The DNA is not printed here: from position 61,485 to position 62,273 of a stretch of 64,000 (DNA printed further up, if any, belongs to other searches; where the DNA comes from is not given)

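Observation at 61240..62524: Orphan NuoB-NuoC-NuoI-like three-gene operon with no NuoD, membrane arm or NADH-input partners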

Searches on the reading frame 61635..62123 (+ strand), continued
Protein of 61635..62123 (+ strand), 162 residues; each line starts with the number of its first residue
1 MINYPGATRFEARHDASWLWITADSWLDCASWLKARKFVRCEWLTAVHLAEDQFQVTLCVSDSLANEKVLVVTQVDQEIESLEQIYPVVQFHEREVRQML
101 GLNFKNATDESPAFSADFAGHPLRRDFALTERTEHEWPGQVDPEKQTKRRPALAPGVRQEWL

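Call 32: list_cluster_members(proteins=[P0231, P0229, P0200, P0207, P0199, P0188, P0191, P0203, P0205, P0211])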
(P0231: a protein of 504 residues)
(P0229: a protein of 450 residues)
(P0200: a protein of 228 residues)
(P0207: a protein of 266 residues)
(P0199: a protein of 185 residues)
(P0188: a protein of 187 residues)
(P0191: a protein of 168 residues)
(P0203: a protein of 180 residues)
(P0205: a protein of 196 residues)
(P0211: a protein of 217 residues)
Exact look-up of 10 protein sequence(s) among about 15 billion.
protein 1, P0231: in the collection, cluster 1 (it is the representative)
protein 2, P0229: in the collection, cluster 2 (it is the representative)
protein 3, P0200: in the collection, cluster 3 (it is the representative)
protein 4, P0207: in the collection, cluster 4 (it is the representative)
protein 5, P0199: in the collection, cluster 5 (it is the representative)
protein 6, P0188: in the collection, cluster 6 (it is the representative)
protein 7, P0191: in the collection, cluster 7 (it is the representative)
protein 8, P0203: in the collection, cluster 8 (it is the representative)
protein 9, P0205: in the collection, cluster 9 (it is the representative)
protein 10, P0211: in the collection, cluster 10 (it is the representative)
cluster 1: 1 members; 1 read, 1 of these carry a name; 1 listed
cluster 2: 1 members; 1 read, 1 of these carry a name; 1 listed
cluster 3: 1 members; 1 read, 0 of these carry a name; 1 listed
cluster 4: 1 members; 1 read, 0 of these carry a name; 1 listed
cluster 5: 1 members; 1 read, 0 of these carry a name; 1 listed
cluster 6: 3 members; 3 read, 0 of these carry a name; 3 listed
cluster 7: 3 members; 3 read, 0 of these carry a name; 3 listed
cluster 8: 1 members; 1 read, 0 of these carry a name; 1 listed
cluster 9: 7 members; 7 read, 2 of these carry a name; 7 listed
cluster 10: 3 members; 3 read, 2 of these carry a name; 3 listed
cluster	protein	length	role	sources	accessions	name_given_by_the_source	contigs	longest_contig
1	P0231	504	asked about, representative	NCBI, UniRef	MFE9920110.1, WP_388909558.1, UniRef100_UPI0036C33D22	NADH-quinone oxidoreductase subunit C [Streptomyces sp. NPDC005774] | NADH-quinone oxidoreductase subunit C n=1 Tax=Streptomyces sp. NPDC005774 TaxID=3364728 ...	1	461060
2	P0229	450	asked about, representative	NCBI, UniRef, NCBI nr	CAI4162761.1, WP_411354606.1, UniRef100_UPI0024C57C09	NADH-quinone oxidoreductase subunit C [Streptomyces albidoflavus] | NADH-quinone oxidoreductase subunit C n=1 Tax=Streptomyces albidoflavus TaxID=1886 ... | NADH-ubiquinone oxidoreductase chain C [Streptomyces albidoflavus]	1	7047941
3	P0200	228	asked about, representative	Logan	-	-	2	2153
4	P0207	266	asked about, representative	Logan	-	-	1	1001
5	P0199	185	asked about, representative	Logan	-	-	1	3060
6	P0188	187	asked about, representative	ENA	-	-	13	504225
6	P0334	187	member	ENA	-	-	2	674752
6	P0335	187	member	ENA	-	-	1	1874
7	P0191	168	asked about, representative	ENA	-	-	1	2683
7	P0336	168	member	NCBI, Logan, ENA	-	-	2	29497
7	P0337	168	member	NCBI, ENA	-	-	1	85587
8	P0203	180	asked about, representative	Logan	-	-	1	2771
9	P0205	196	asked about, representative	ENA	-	-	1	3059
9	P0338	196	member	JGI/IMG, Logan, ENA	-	NADH-quinone oxidoreductase subunit C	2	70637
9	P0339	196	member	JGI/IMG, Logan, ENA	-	NADH-quinone oxidoreductase subunit C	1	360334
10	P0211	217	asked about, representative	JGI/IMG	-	NADH-quinone oxidoreductase subunit C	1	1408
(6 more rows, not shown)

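Call 37: find_homologous_proteins(query=A2, max_evalue=1e-10)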
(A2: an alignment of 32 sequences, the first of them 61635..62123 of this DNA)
Query A2 (32 sequences) (162 aa, profile of the alignment): 7875 proteins with E <= 1e-10 among 8000 candidates; the best 120 are listed.
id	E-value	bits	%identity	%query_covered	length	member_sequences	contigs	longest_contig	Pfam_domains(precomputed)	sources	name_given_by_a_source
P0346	1.4e-69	251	30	78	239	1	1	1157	PF00329.26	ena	-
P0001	1.6e-55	205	99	100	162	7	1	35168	PF00329.26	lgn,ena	-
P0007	2.3e-54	201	77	100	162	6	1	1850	PF00329.26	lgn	-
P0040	3.1e-54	201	51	84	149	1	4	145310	PF00329.26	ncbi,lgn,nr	ncbi:MAG: NADH-quinone oxidoreductase subunit C [Actinobacteria bacterium]|nr:NADH-quinone oxidoredu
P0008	5.4e-54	200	75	100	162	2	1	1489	PF00329.26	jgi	jgi:NADH:ubiquinone oxidoreductase subunit C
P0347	6.8e-54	200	35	87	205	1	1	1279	PF00329.26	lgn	-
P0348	8.3e-54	200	29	87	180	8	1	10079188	PF00329.26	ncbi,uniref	ncbi:NADH-quinone oxidoreductase subunit C [Streptosporangium sp. CA-115845]|uniref:NADH-quinone oxi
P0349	8.5e-54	200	33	88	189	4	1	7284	PF00329.26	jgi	jgi:NADH-quinone oxidoreductase subunit C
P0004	1.1e-53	199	80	100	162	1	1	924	PF00329.26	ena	-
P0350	1.1e-53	199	31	88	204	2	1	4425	PF00329.26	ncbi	ncbi:MAG: NADH-quinone oxidoreductase subunit C [Catenulispora sp.]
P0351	1.3e-53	199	37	74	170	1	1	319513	PF00329.26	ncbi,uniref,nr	ncbi:NADH-quinone oxidoreductase subunit C [Acrocarpospora catenulata]|uniref:NADH-quinone oxidoredu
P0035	1.3e-53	199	49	87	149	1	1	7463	PF00329.26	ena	-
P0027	1.7e-53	199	50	87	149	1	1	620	PF00329.26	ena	-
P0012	1.8e-53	199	71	100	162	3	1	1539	PF00329.26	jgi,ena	jgi:NADH:ubiquinone oxidoreductase subunit C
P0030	2.2e-53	198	49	87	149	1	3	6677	PF00329.26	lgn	-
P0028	2.2e-53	198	50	87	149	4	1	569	PF00329.26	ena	-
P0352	2.4e-53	198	30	88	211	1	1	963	PF00329.26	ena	-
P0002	2.4e-53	198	88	100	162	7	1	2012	PF00329.26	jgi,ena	jgi:NADH:ubiquinone oxidoreductase subunit C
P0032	2.4e-53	198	50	87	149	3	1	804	PF00329.26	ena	-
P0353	3.0e-53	198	29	88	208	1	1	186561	PF00329.26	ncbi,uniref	ncbi:NADH-quinone oxidoreductase subunit C [Catenulispora sp. EB89]|uniref:NADH-quinone oxidoreducta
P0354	3.4e-53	198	31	88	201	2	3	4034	PF00329.26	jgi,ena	jgi:NADH-quinone oxidoreductase subunit C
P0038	4.0e-53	197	49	87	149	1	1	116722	PF00329.26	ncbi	-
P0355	4.0e-53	197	33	88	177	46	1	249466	PF00329.26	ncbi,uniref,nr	ncbi:NADH-quinone oxidoreductase subunit C [Microbispora sp. KK1-11]|uniref:NADH-quinone oxidoreduct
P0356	4.5e-53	197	35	87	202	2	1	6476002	PF00329.26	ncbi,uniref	ncbi:NADH-quinone oxidoreductase subunit C [Sphaerimonospora sp. CA-214678]|uniref:NADH-quinone oxid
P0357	4.5e-53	197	31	87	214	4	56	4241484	PF00329.26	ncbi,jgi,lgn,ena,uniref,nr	ncbi:MAG: NADH-quinone oxidoreductase subunit C [Actinomycetales bacterium]|jgi:NADH-quinone oxidore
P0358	4.5e-53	197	33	87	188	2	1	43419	PF00329.26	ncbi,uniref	ncbi:NADH-quinone oxidoreductase subunit C [Streptosporangium sp. NPDC051023]|uniref:NADH-quinone ox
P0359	4.7e-53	197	34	99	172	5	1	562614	PF00329.26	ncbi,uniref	ncbi:NADH-quinone oxidoreductase subunit C [Acrocarpospora sp. B8E8]|uniref:NADH-quinone oxidoreduct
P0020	4.9e-53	197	53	92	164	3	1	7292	PF00329.26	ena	-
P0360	5.4e-53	197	32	87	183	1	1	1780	PF00329.26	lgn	-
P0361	5.9e-53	197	30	99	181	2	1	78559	PF00329.26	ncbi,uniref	ncbi:NADH-quinone oxidoreductase subunit C [Nonomuraea sp. NPDC046570]|uniref:NADH-quinone oxidoredu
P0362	6.2e-53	197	33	84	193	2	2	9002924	PF00329.26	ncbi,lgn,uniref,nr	ncbi:NADH-quinone oxidoreductase subunit C [Streptosporangium sp. NBC_01756]|uniref:NADH-quinone oxi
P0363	6.7e-53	197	33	87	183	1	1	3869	PF00329.26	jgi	jgi:NADH-quinone oxidoreductase subunit C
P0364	6.9e-53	197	28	87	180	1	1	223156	PF00329.26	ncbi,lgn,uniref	ncbi:NADH-quinone oxidoreductase subunit C [Streptosporangium sp. NPDC049644]|uniref:NADH-quinone ox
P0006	7.3e-53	197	77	100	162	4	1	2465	PF00329.26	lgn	-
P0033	7.9e-53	197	50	87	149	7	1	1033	PF00329.26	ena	-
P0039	8.2e-53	196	50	87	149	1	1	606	PF00329.26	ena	-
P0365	8.3e-53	196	32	90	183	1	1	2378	PF00329.26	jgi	jgi:NADH-quinone oxidoreductase subunit C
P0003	9.0e-53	196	81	100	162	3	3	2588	PF00329.26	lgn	-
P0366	9.2e-53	196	29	88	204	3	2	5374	PF00329.26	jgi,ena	jgi:NADH-quinone oxidoreductase subunit C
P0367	9.6e-53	196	34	87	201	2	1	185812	PF00329.26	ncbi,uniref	ncbi:NADH-quinone oxidoreductase subunit C [Sphaerimonospora cavernae]|uniref:NADH-quinone oxidoredu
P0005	1.1e-52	196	76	100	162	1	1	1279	PF00329.26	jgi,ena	-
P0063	1.1e-52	196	47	84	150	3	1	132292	PF00329.26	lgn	-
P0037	1.2e-52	196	50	87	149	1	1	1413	PF00329.26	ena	-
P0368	1.2e-52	196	33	84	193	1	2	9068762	PF00329.26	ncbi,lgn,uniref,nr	ncbi:NADH-quinone oxidoreductase subunit C [Streptosporangium sp. NBC_01639]|uniref:NADH-quinone oxi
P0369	1.4e-52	196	31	88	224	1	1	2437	PF00329.26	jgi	jgi:NADH-quinone oxidoreductase subunit C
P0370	1.4e-52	196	29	87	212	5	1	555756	PF00329.26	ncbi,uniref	ncbi:NADH-quinone oxidoreductase subunit C [Streptosporangium sp. V21-05]|uniref:NADH-quinone oxidor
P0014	1.4e-52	196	68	100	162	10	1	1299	PF00329.26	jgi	-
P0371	1.4e-52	196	32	87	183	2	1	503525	PF00329.26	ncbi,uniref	ncbi:NADH-quinone oxidoreductase subunit C [Nonomuraea sp. NPDC000554]|uniref:NADH-quinone oxidoredu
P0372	1.4e-52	196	28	87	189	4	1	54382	PF00329.26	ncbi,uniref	ncbi:NADH-quinone oxidoreductase subunit C [Streptosporangium sp. NPDC023963]|uniref:NADH-quinone ox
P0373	1.7e-52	195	30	87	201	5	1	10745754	PF00329.26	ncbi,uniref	ncbi:NADH-quinone oxidoreductase subunit C [Streptosporangium sp. NBC_01495]|uniref:NADH-quinone oxi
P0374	1.8e-52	195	32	84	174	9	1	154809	PF00329.26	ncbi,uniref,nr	ncbi:NADH-quinone oxidoreductase subunit C [Herbidospora cretacea]|uniref:NADH-quinone oxidoreductas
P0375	1.8e-52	195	30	88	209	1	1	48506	PF00329.26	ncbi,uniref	ncbi:NADH-quinone oxidoreductase subunit C [Catenulispora subtropica]|uniref:NADH:ubiquinone oxidore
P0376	1.8e-52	195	32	87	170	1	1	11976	PF00329.26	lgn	-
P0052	2.0e-52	195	47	84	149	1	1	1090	PF00329.26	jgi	jgi:NADH-quinone oxidoreductase subunit C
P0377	2.0e-52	195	31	88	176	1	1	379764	PF00329.26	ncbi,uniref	ncbi:NADH-quinone oxidoreductase subunit C [Microbispora sp. ZYX-F-249]|uniref:NADH-quinone oxidored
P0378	2.1e-52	195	30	88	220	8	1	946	PF00329.26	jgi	jgi:NADH-quinone oxidoreductase subunit C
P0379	2.5e-52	195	32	87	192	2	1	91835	PF00329.26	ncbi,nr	ncbi:hypothetical protein GCM10017673_43460 [Streptosporangium violaceochromogenes]|nr:hypothetical 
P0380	2.6e-52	195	33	87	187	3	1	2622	PF00329.26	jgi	-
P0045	2.6e-52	195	48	87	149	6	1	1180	PF00329.26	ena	-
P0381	2.9e-52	195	29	87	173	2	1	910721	PF00329.26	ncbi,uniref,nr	ncbi:NADH-quinone oxidoreductase subunit C [Herbidospora mongoliensis]|uniref:NADH-quinone oxidoredu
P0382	2.9e-52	195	31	93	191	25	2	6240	PF00329.26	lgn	-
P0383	3.0e-52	195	34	78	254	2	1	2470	PF00329.26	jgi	jgi:NADH-quinone oxidoreductase subunit C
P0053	3.3e-52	195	48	84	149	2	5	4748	PF00329.26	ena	-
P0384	3.5e-52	194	34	87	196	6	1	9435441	PF00329.26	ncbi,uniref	ncbi:NADH-quinone oxidoreductase subunit C [Microtetraspora malaysiensis]|uniref:NADH-quinone oxidor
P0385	3.5e-52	194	32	87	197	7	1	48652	PF00329.26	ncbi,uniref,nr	ncbi:NADH-quinone oxidoreductase subunit C [Microtetraspora sp. AC03309]|uniref:NADH-quinone oxidore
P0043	3.6e-52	194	48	87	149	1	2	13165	PF00329.26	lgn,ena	-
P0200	3.7e-52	194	32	86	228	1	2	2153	PF00329.26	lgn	-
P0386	3.7e-52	194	34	77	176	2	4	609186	PF00329.26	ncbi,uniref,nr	ncbi:NADH-quinone oxidoreductase subunit C [Nonomuraea sp. ATR24]|uniref:NADH-quinone oxidoreductase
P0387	3.9e-52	194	32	91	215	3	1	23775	PF00329.26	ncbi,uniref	ncbi:NADH-quinone oxidoreductase subunit C, partial [Streptomyces longispororuber]|uniref:NADH-quino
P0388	4.0e-52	194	32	84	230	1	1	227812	PF00329.26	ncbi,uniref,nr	ncbi:NADH-quinone oxidoreductase subunit C [Glycomyces albidus]|uniref:NADH-quinone oxidoreductase n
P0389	4.1e-52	194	32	93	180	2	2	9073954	PF00329.26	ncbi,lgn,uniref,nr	ncbi:NADH-quinone oxidoreductase subunit C 1 [Nonomuraea coxensis DSM 45129]|uniref:NADH-quinone oxi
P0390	4.4e-52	194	33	93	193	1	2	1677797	PF00329.26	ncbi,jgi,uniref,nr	ncbi:NADH-quinone oxidoreductase subunit C [Planotetraspora mira]|jgi:NADH-quinone oxidoreductase su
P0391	4.6e-52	194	34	87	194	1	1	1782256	PF00329.26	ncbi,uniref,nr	ncbi:NADH-quinone oxidoreductase subunit C [Rhizohabitans arisaemae]|uniref:NADH-quinone oxidoreduct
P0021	4.8e-52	194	52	94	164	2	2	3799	PF00329.26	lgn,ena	-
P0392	5.2e-52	194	31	85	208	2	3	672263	PF00329.26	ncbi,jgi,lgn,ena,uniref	ncbi:NADH-quinone oxidoreductase subunit C [Catenulispora sp. MAP12-49]|jgi:NADH-quinone oxidoreduct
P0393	5.5e-52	194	32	87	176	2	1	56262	PF00329.26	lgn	-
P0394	5.7e-52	194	31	85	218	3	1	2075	PF00329.26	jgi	jgi:NADH-quinone oxidoreductase subunit C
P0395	6.1e-52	194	30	88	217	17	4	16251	PF00329.26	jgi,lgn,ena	-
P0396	6.4e-52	194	33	91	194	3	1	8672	PF00329.26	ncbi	ncbi:NADH dehydrogenase chain H, partial [Streptomyces pharetrae CZA14]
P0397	6.4e-52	194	34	86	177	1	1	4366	PF00329.26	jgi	jgi:NADH-quinone oxidoreductase subunit C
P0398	6.6e-52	194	34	91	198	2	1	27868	PF00329.26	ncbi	-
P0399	6.7e-52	194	34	86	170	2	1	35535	PF00329.26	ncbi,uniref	ncbi:NADH-quinone oxidoreductase subunit C [Nonomuraea longicatena]|uniref:NADH:ubiquinone oxidoredu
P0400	6.7e-52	193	29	88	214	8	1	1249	PF00329.26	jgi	jgi:NADH-quinone oxidoreductase subunit C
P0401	7.3e-52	193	33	88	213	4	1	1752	PF00329.26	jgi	jgi:NADH-quinone oxidoreductase subunit C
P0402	7.4e-52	193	34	87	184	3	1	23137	PF00329.26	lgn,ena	-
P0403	7.6e-52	193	33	87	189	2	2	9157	PF00329.26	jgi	jgi:NADH:ubiquinone oxidoreductase 27 kD subunit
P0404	7.8e-52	193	31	91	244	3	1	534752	PF00329.26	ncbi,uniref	ncbi:NADH-quinone oxidoreductase subunit C, partial [Streptomyces sp. NPDC005402]|uniref:NADH-quinon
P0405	8.1e-52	193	30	87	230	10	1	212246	PF00329.26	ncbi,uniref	ncbi:NADH-quinone oxidoreductase subunit C [Streptosporangium sp. NPDC006930]|uniref:NADH-quinone ox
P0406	8.3e-52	193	29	98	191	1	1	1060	PF00329.26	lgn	-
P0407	8.4e-52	193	33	91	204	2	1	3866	PF00329.26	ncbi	ncbi:NADH-quinone oxidoreductase subunit C, partial [Streptomyces sp. NPDC003487]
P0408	9.0e-52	193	32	87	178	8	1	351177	PF00329.26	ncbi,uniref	ncbi:NADH-quinone oxidoreductase subunit C [Streptosporangium saharense]|uniref:NADH-quinone oxidore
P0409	9.8e-52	193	30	87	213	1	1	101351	PF00329.26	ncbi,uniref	ncbi:NADH-quinone oxidoreductase subunit C [Nonomuraea sp. NPDC059194]|uniref:NADH-quinone oxidoredu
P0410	9.8e-52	193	31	84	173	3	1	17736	PF00329.26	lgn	-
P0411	1.0e-51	193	34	91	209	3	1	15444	PF00329.26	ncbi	ncbi:NADH-quinone oxidoreductase subunit C, partial [Streptomyces sp. T21Q-yed]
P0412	1.0e-51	193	29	87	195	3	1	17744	PF00329.26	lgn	-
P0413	1.0e-51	193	34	91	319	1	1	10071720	PF00329.26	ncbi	ncbi:NADH-quinone oxidoreductase subunit C [Streptomyces sp. QTS52]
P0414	1.0e-51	193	34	96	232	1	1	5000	PF00329.26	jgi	jgi:NADH-quinone oxidoreductase subunit C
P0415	1.0e-51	193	40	72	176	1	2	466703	PF00329.26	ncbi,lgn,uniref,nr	ncbi:NADH dehydrogenase subunit C [Stackebrandtia albiflava]|uniref:NADH dehydrogenase subunit C n=1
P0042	1.0e-51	193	48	87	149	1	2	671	PF00329.26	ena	-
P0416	1.0e-51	193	32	87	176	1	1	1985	PF00329.26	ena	-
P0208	1.1e-51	193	28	87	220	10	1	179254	PF00329.26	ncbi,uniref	ncbi:NADH-quinone oxidoreductase subunit C [Streptosporangium sp. H16]|uniref:NADH-quinone oxidoredu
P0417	1.1e-51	193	34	85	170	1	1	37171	PF00329.26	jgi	jgi:NADH-quinone oxidoreductase subunit C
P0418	1.1e-51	193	32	87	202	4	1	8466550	PF00329.26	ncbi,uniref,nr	ncbi:NADH-quinone oxidoreductase subunit C [Planobispora rosea]|uniref:NADH-quinone oxidoreductase s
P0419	1.1e-51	193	33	79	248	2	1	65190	PF00329.26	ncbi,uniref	ncbi:NADH-quinone oxidoreductase subunit C, partial [Streptomyces sp. NPDC048002]|uniref:NADH-quinon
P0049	1.2e-51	193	47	87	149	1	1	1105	PF00329.26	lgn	-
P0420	1.2e-51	193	30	87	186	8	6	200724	PF00329.26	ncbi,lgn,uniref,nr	ncbi:NADH-quinone oxidoreductase subunit C [Streptosporangium canum]|uniref:NADH-quinone oxidoreduct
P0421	1.2e-51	193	32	85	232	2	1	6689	PF00329.26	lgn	-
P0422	1.2e-51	193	31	87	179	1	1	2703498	PF00329.26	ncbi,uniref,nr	ncbi:NADH-quinone oxidoreductase subunit C [Planomonospora sp. ID67723]|uniref:NADH-quinone oxidored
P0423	1.3e-51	193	33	87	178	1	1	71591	PF00329.26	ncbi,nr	ncbi:NADH-quinone oxidoreductase subunit C [Streptosporangium sp. KLBMP 9127]|nr:NADH-quinone oxidor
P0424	1.3e-51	193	34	77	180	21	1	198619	PF00329.26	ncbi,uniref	ncbi:NADH-quinone oxidoreductase subunit C [Nonomuraea sp. LPB2021202275-12-8]|uniref:NADH-quinone o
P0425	1.3e-51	193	32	91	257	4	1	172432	PF00329.26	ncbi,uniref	ncbi:NADH-quinone oxidoreductase subunit C, partial [Streptomyces sp. NPDC052012]|uniref:NADH-quinon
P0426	1.3e-51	193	32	87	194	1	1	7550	PF00329.26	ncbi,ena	-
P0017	1.4e-51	192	60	100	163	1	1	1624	PF00329.26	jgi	-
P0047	1.4e-51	192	47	87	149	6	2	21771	PF00329.26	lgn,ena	-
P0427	1.4e-51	192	33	93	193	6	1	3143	PF00329.26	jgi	jgi:NADH-quinone oxidoreductase subunit C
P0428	1.4e-51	192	32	91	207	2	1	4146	PF00329.26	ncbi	ncbi:NADH-quinone oxidoreductase subunit C, partial [Streptomyces reticuliscabiei]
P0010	1.4e-51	192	72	100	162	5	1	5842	PF00329.26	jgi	-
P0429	1.5e-51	192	29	88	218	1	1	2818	PF00329.26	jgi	jgi:NADH-quinone oxidoreductase subunit C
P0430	1.5e-51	192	36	86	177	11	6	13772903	PF00329.26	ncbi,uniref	ncbi:NADH-quinone oxidoreductase subunit C [Nonomuraea sp. NPDC052129]|uniref:NADH-quinone oxidoredu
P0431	1.5e-51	192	35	81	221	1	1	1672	PF00329.26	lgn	-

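Call 38: find_encoding_contigs(protein=P0413, flank=10000, max_places=1)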
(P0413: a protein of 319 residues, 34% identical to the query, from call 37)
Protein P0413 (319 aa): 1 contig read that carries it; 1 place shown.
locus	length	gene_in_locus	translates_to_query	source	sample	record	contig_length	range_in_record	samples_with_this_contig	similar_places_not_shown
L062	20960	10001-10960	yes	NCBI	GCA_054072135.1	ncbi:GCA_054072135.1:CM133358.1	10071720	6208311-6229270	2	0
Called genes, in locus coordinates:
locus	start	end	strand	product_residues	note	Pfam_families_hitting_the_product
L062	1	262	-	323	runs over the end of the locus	PF00892:EamA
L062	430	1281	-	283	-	PF05368:NmrA, PF07993:NAD_binding_4 (weak), PF13460:NAD_binding_10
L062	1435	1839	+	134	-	PF01638:HxlR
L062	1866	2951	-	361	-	PF02775:TPP_enzyme_C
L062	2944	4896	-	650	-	PF01558:POR, PF01855:POR_N, PF17147:PFOR_II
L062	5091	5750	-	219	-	PF00072:Response_reg, PF08281:Sigma70_r4_2 (weak), PF00196:GerE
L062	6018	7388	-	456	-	PF13796:Sensor, PF07730:HisKA_3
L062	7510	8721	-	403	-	PF13796:Sensor, PF07730:HisKA_3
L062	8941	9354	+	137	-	PF00507:Oxidored_q4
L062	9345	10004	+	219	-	PF01058:Oxidored_q6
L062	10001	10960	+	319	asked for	PF00329:Complex1_30kDa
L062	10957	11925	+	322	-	PF00146:NADHdh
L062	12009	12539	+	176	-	PF14697:Fer4_21 (faint), PF12797:Fer4_2 (faint), PF12838:Fer4_7, PF13237:Fer4_10 (faint), PF13187:Fer4_9 (weak), PF13484:Fer4_16 (faint), PF00037:Fer4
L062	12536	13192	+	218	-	PF00499:Oxidored_q3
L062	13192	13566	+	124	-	PF00420:Oxidored_q2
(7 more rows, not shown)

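Call 39: find_encoding_contigs(protein=P0348, flank=10000, max_places=1)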
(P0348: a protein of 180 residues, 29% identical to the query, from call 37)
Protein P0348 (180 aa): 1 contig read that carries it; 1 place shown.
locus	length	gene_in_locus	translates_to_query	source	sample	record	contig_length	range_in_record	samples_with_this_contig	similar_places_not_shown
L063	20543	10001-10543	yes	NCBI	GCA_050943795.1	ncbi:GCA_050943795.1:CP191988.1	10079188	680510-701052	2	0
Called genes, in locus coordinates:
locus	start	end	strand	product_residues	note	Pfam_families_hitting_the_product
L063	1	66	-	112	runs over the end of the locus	PF13560:HTH_31 (faint), PF13744:HTH_37, PF01381:HTH_3, PF12844:HTH_19 (faint)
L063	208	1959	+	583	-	PF04326:SLFN_AlbA_2, PF13749:HATPase_c_4, PF25213:HVO_A0261_N (weak)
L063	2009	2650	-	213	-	PF08713:DNA_alkylation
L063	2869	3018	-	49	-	-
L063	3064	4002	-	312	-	PF00106:adh_short, PF01073:3Beta_HSD, PF01370:Epimerase, PF04321:RmlD_sub_bind (weak), PF16363:GDP_Man_Dehyd, PF07993:NAD_binding_4 (faint)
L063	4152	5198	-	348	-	PF02775:TPP_enzyme_C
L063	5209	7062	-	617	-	PF01558:POR, PF01855:POR_N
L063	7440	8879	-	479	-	PF01522:Polysacc_deac_1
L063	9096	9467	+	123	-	PF00507:Oxidored_q4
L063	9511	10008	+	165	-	PF01058:Oxidored_q6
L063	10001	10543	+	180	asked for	PF00329:Complex1_30kDa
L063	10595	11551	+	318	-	PF00146:NADHdh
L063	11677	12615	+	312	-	-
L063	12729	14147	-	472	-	PF00069:Pkinase, PF03109:ABC1 (faint), PF07714:PK_Tyr_Ser-Thr, PF01636:APH (faint)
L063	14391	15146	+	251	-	PF12797:Fer4_2 (faint), PF14697:Fer4_21 (faint), PF12838:Fer4_7, PF13187:Fer4_9 (weak), PF13484:Fer4_16 (faint), PF00037:Fer4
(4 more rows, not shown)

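Call 40: find_encoding_contigs(protein=P0353, flank=10000, max_places=1)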
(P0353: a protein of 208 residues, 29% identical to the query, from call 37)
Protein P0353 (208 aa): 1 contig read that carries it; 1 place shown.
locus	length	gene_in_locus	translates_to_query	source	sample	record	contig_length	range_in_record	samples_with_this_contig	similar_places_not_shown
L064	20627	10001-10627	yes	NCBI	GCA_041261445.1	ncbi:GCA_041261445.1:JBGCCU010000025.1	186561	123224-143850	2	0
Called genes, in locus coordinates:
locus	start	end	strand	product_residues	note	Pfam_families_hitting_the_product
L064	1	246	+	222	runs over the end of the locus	PF00072:Response_reg, PF00486:Trans_reg_C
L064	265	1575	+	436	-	PF00672:HAMP (faint), PF00512:HisKA, PF02518:HATPase_c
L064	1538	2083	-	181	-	PF04138:GtrA_DPMS_TM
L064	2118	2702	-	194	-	PF04138:GtrA_DPMS_TM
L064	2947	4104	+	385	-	PF22660:RS_preATP-grasp-like, PF02222:ATP-grasp, PF02786:CPSase_L_D2 (weak), PF17769:PurK_C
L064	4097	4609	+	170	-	PF00731:AIRC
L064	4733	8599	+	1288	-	PF00069:Pkinase, PF07714:PK_Tyr_Ser-Thr, PF01636:APH (faint)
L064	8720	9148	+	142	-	PF00507:Oxidored_q4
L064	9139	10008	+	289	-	PF01058:Oxidored_q6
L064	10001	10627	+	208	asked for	PF00329:Complex1_30kDa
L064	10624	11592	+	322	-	PF00146:NADHdh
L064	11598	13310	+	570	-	-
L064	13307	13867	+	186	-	PF00499:Oxidored_q3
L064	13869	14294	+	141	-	PF00420:Oxidored_q2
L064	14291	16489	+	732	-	PF00662:Proton_antipo_N, PF00361:Proton_antipo_M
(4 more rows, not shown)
